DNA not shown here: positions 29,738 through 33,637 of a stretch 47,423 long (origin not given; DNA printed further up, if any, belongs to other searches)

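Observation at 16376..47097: Synteny ghosts of cell-wall and cell-shape genes: murA, spoIID, mbl, mreBCD and functional glmU are missing from their usual neighbourhoods, and the giant gene sits where mbl normally is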

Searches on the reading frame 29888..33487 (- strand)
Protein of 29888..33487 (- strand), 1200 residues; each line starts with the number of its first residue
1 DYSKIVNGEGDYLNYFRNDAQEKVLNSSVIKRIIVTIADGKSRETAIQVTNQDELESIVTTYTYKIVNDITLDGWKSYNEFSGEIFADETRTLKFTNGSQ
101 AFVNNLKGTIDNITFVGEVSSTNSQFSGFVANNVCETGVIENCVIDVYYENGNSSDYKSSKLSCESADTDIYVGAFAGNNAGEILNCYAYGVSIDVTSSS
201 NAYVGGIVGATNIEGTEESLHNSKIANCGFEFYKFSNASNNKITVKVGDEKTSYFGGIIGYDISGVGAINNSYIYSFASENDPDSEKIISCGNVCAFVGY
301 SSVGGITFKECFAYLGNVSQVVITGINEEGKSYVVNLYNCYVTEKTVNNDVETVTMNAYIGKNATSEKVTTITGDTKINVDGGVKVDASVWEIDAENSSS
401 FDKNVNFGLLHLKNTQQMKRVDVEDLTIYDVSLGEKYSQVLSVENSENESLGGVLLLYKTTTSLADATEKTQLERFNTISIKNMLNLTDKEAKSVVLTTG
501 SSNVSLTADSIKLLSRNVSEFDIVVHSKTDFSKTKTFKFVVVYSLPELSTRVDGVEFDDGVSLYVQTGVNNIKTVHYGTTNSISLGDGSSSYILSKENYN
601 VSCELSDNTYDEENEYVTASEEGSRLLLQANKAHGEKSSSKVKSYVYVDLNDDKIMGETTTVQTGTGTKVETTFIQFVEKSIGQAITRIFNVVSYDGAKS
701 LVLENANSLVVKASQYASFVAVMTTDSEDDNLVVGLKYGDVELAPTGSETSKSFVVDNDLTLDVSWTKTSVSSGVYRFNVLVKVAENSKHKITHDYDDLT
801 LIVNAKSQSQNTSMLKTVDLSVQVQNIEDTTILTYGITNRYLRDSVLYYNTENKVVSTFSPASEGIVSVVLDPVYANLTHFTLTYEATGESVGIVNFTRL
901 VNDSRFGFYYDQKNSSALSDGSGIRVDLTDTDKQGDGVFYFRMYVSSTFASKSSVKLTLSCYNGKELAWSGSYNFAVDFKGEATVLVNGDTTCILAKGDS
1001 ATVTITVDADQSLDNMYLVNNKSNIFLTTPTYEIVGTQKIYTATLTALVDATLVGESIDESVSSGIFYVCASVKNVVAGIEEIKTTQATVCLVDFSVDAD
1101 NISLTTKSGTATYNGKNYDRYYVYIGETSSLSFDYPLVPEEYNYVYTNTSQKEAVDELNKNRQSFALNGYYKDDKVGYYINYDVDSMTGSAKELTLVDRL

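Call 73: search_solved_structures(query=window:29888-33487:-, max_evalue=0.1)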
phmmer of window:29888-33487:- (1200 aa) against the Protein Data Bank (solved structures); distinct sequences matched with E-value up to 0.1: 1.
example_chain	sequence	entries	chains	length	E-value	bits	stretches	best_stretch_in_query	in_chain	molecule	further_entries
6qwn_A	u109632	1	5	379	0.046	14.8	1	66-157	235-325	Pollen-specific leucine-rich repeat extensin-like protein 1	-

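Call 74: search_protein_families(library=ncbifam, proteins=[window:29888-33487:-], max_evalue=0.01)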
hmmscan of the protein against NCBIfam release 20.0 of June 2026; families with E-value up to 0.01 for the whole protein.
window:29888-33487:- (1200 aa): 0 families
